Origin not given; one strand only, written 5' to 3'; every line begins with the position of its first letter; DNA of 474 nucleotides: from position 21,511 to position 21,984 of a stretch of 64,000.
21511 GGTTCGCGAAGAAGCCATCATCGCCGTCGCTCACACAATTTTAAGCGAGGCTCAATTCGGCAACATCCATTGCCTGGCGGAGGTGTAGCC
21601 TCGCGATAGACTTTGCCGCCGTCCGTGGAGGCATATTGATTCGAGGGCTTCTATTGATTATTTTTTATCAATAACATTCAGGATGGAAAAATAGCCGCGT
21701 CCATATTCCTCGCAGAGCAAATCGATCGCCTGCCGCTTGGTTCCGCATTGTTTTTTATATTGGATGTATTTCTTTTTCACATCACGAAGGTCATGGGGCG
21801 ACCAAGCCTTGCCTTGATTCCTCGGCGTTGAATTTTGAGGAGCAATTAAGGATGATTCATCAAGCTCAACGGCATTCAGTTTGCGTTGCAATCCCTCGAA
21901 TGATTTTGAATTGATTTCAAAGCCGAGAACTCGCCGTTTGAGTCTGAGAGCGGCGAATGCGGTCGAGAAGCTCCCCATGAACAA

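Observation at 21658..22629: AT-rich beta-class (DPPY) DNA methyltransferase wedged between housekeeping genes, with no recognisable restriction partner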

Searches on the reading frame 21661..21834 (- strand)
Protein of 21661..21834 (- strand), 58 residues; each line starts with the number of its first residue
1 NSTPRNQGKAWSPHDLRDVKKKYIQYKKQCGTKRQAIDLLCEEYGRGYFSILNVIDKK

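Call 41: search_solved_structures(query=A3, max_evalue=10, show_alignments=3)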
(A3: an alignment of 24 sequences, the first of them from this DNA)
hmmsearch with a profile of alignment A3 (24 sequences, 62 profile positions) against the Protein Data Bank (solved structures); distinct sequences matched with E-value up to 10: 10.
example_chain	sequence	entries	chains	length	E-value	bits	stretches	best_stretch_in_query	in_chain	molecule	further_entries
6yvu_B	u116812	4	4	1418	0.39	13.6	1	15-43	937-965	Structural maintenance of chromosomes protein 4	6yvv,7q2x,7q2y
4ch7_A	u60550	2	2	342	0.44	13.4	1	16-46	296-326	NIRD-LIKE PROTEIN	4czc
6yvd_D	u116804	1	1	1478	0.46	13.4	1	15-43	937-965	Structural maintenance of chromosomes protein 4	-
7qen_B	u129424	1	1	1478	0.47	13.4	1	15-43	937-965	Structural maintenance of chromosomes protein 4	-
2w9y_A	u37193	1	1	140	0.6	13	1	8-30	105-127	FATTY ACID/RETINOL BINDING PROTEIN PROTEIN 7, ISOFORM A, CONFIRMED BY TRANSCRIPT EVIDENCE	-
9azj_A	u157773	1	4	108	0.79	12.6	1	17-44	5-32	NF-kappa-B essential modulator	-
9vhu_A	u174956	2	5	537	1.6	11.6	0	41-59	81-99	Calcium-dependent protein kinase 3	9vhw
2m2e_A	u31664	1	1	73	2.1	11.2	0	16-36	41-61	DnaJ homolog subfamily C member 2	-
9tps_A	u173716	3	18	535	3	10.8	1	2-29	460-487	Propionyl CoA carboxylase beta subunit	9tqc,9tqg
2aby_A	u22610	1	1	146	5.8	9.9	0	18-44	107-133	hypothetical protein TA0743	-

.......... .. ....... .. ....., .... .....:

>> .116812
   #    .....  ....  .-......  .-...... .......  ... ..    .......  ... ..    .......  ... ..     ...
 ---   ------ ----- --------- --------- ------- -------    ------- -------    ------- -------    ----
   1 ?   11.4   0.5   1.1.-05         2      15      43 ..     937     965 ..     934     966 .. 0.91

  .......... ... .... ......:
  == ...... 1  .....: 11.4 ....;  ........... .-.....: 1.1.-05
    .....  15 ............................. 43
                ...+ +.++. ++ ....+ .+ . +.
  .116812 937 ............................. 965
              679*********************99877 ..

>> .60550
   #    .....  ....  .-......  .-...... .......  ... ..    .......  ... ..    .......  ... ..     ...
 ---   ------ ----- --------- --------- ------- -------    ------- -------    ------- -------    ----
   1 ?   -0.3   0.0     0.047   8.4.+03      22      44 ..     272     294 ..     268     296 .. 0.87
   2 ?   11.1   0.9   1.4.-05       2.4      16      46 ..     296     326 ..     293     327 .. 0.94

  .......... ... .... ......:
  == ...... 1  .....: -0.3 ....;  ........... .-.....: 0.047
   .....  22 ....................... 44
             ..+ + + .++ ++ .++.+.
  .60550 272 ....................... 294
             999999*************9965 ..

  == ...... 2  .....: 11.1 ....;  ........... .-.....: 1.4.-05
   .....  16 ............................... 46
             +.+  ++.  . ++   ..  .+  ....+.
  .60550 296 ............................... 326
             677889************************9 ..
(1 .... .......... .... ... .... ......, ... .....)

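Call 42: search_protein_families(library=pfam, alignment_id=A3, max_evalue=10)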
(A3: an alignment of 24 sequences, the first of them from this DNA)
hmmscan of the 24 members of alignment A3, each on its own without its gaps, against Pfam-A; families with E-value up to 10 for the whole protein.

A. member 1, seq(58 aa): 3 families
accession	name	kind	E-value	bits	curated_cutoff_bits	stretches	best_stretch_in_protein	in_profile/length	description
PF16454.10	PI3K_P85_iSH2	-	0.016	15.2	31.5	1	12-46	8-42/161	Phosphatidylinositol 3-kinase regulatory subunit P85 inter-SH2 domain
PF16901.10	DAO_C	-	0.15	12.3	31.4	1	20-55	16-51/126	C-terminal domain of alpha-glycerophosphate oxidase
PF24821.1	DUF7711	-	0.26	11.4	27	1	10-55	151-195/197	Domain of unknown function (DUF7711)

B. families by the number of members that match (of 24 scanned): 12 families
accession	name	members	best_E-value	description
PF19575.5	HTH_58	3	0.054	Helix-turn-helix domain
PF16901.10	DAO_C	2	0.12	C-terminal domain of alpha-glycerophosphate oxidase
PF21102.3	DprA_N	1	0.0089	DprA-like N-terminal HHH domain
PF16454.10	PI3K_P85_iSH2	1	0.016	Phosphatidylinositol 3-kinase regulatory subunit P85 inter-SH2 domain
PF24610.1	DUF7623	1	0.051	Domain of unknown function (DUF7623)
PF14502.12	HTH_41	1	0.072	Helix-turn-helix domain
PF20768.2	Topo_VI_alpha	1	0.094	All-beta domain in DNA topoisomerase VI alpha subunit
PF17618.7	SL4P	1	0.12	Uncharacterized Strongylid L4 protein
PF17837.6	4PPT_N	1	0.13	4'-phosphopantetheinyl transferase N-terminal domain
PF17944.6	Arg_decarbox_C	1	0.16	Arginine decarboxylase C-terminal helical extension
PF18131.8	KN17_SH3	1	0.19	KN17 SH3-like domain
PF24821.1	DUF7711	1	0.26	Domain of unknown function (DUF7711)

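Call 79: search_protein_representatives(alignment_id=A3)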
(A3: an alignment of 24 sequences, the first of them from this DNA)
Query: 24 sequences, 62 profile positions. Proteins with E-value up to 0.001 (for the whole library): 160; up to 1e-10: 73; up to 1e-30: 0. The best 150 are listed.
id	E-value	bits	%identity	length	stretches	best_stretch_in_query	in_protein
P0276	2.3e-23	97.7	-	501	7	3-53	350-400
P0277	3.7e-23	97.0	-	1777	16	37-52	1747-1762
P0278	2.1e-21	91.4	-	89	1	1-60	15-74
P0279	7.9e-21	89.6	-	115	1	3-57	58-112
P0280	2.3e-20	88.0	-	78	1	3-60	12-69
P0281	6.2e-19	83.5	-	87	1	3-60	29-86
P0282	1.4e-18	82.4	-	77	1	1-58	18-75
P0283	2.8e-18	81.4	-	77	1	2-58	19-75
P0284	4.0e-18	80.9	-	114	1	3-57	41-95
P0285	8.6e-18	79.8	-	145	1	2-61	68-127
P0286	1.1e-17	79.5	-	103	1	2-59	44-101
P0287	2.7e-17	78.2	-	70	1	2-57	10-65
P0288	3.2e-17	78.0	-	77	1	1-59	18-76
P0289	1.6e-16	75.8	-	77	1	3-61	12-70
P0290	1.8e-16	75.6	-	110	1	2-59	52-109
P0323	1.2e-12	63.4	-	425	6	4-59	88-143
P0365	4.9e-09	51.8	-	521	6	6-46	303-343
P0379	1.3e-07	47.3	-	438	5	8-60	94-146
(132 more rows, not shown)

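Call 81: search_protein_families(library=pfam, proteins=[P0276, P0365, P0379, P0323], max_evalue=1)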
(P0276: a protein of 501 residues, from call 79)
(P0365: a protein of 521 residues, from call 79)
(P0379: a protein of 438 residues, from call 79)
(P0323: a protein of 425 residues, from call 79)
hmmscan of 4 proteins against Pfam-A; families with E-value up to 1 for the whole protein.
P0276 (501 aa): 17 families
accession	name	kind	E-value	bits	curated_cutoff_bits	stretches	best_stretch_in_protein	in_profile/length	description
PF13720.11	Acetyltransf_11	-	2.6e-13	50.6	24.5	3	417-457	22-62/82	Udp N-acetylglucosamine O-acyltransferase; Domain 2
PF01325.25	Fe_dep_repress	-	4.2e-08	33.7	26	1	62-95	26-59/60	Iron dependent repressor, N-terminal DNA binding domain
PF10664.14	NdhM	-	0.00012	22.8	27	1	294-355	39-96/107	Cyanobacterial and plastid NDH-1 subunit M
PF13384.12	HTH_23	-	0.00052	20.2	24.6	0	126-151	21-46/50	Homeodomain-like domain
PF16702.10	DUF5063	-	0.001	19.9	27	0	303-344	87-130/167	Domain of unknown function (DUF5063)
PF04010.18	DUF357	-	0.0014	19.1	29.4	0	305-346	1-42/73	Protein of unknown function (DUF357)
PF12696.13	TraG-D_C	-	0.0045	17.3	22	0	105-153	53-98/126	TraM recognition site of TraD and TraG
PF05069.18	Phage_tail_S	-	0.014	15.7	24.3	0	170-201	5-36/148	Phage virion morphogenesis family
PF01450.25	KARI_C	-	0.075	13.8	29.1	0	364-398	22-56/144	Ketol-acid reductoisomerase, C-terminal domain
PF00690.31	Cation_ATPase_N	-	0.094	12.8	20.4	0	300-324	7-31/69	Cation transporter/ATPase, N-terminus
PF01047.28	MarR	-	0.11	12.8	24.6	1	63-98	22-57/59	MarR family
PF04472.17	SepF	-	0.14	12.9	27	1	175-217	23-64/72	Cell division protein SepF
PF17898.6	GerD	-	0.24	11.8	29.5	0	365-398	16-49/114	Spore germination GerD central core domain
PF05254.17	UPF0203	-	0.25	12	27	0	418-450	26-58/69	Uncharacterised protein family (UPF0203)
PF24363.1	DUF7519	-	0.47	10.8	27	0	449-471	93-115/155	Family of unknown function (DUF7519)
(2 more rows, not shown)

P0365 (521 aa): 28 families (the best 25 are shown)
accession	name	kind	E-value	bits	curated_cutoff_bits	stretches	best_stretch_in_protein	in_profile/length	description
PF06244.18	Ccdc124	-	1e-10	42.2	24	2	71-120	10-60/82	Coiled-coil domain-containing protein 124 /Oxs1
PF25212.1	HVO_A0114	-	1.2e-10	41.5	27.6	2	181-233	22-74/84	HVO_A0114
PF10664.14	NdhM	-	5e-08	33.6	27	1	308-369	39-96/107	Cyanobacterial and plastid NDH-1 subunit M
PF04703.18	FaeA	-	1.9e-07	31.7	20.7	0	199-232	19-52/62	FaeA-like protein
PF12802.13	MarR_2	-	2.9e-07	31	27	1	197-231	22-56/61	MarR family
PF13412.12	HTH_24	-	1e-06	28.6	21.9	1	403-427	21-45/48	Winged helix-turn-helix DNA-binding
PF01978.25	TrmB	-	4.4e-05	23.7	25.6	0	198-233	25-60/68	Sugar-specific transcriptional regulator TrmB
PF13720.11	Acetyltransf_11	-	5.3e-05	24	24.5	0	374-409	26-61/82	Udp N-acetylglucosamine O-acyltransferase; Domain 2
PF03013.19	Pyr_excise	-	0.00086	20.1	23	0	185-256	18-65/81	Pyrimidine dimer DNA glycosylase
PF24227.1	DUF7443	-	0.00097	19.2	27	0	308-332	29-53/58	Domain of unknown function (DUF7443)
PF24554.1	DUF7603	-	0.001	20.2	27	0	21-76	4-59/110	Domain of unknown function (DUF7603)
PF08281.18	Sigma70_r4_2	-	0.0038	17.3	25.7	0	403-420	30-47/54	Sigma-70, region 4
PF01325.25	Fe_dep_repress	-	0.0042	17.7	26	0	56-93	19-56/60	Iron dependent repressor, N-terminal DNA binding domain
PF00196.25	GerE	-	0.0056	16.7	23.5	0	117-132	11-26/57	Bacterial regulatory proteins, luxR family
PF13545.12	HTH_Crp_2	-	0.0074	16.7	27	0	403-430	26-53/70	Crp-like helix-turn-helix domain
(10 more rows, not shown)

P0379 (438 aa): 13 families
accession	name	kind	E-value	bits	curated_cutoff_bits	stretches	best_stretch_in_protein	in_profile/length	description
PF03965.22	Penicillinase_R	-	1.9e-06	28.7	22.6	1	55-91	19-55/115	Penicillinase repressor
PF01978.25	TrmB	-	0.00055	20.2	25.6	0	321-360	25-64/68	Sugar-specific transcriptional regulator TrmB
PF21984.2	DnaD_N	-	0.003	18.2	27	0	322-351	39-68/101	DnaD N-terminal domain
PF01047.28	MarR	-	0.01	16.1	24.6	1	321-352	20-51/59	MarR family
PF08946.15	Osmo_CC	-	0.036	14.8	24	0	297-313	25-41/46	Osmosensory transporter coiled coil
PF22194.2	F-93_WHD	-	0.044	14.3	28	0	53-82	11-40/62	F-93, winged-helix domain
PF24901.1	HTH_MCM7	-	0.078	13.3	26.5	0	74-123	3-52/76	DNA replication licensing factor MCM7, winged helix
PF17762.8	HTH_ParB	-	0.095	13.3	22.6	0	322-343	24-45/102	ParB HTH domain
PF13338.12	AbiEi_4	-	0.13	12.8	25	0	339-349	29-39/49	Transcriptional regulator, AbiEi antitoxin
PF11427.14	HTH_Tnp_Tc3_1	-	0.13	12.5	21.1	0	129-148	29-48/50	Tc3 transposase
PF08640.17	U3_assoc_6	-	0.22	11.9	24.7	0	290-309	12-31/85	U3 small nucleolar RNA-associated protein 6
PF00538.25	Linker_histone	-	0.28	11.8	22.4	0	129-151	38-60/74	linker histone H1 and H5 family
PF08937.16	ThsB_TIR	-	0.32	11.9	21.2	1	76-149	14-88/100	Thoeris protein ThsB, TIR-like domain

P0323 (425 aa): 14 families
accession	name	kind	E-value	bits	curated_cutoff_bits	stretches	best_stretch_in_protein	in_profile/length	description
PF13720.11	Acetyltransf_11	-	1.8e-06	28.7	24.5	0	93-143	26-75/82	Udp N-acetylglucosamine O-acyltransferase; Domain 2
PF01325.25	Fe_dep_repress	-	0.0018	18.9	26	0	376-400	26-50/60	Iron dependent repressor, N-terminal DNA binding domain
PF08281.18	Sigma70_r4_2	-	0.0023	18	25.7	0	122-140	30-48/54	Sigma-70, region 4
PF05069.18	Phage_tail_S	-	0.0039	17.5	24.3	0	163-197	2-36/148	Phage virion morphogenesis family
PF13384.12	HTH_23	-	0.0043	17.3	24.6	0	376-391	21-36/50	Homeodomain-like domain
PF05736.17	OprF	-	0.053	13.7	23.5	1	138-189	40-89/184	OprF membrane domain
PF12840.13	HTH_20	-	0.072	13.5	27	0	58-81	21-44/51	Helix-turn-helix domain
PF08279.18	HTH_11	-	0.08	13.3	25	0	122-158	19-54/55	HTH domain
PF22620.2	OYE-like_second_a-b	-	0.1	13.1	25.5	0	341-368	59-86/128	OYE-like second alpha/beta domain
PF08769.17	Spo0A_C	-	0.18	12.2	25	0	118-141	39-62/104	Sporulation initiation factor Spo0A C terminal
PF00126.33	HTH_1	-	0.19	12.2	26.6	0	379-398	20-39/60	Bacterial regulatory helix-turn-helix protein, lysR family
PF23028.1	YbjQ_3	-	0.21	12.4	27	0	45-80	31-66/95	C2 domain-containing protein 5, fifth YbjQ-like domain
PF22983.1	RM8_Med14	-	0.21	12.1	27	0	212-232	47-67/74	Mediator of RNA polymerase II transcription subunit 14, RM8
PF20715.2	DUF6827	-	0.24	11.6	26.9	0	77-139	87-146/158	Domain of unknown function (DUF6827)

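Call 82: search_solved_structures(query=P0276, max_evalue=1, show_alignments=2)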
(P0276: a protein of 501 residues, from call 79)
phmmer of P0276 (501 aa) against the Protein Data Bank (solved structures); distinct sequences matched with E-value up to 1: 0.
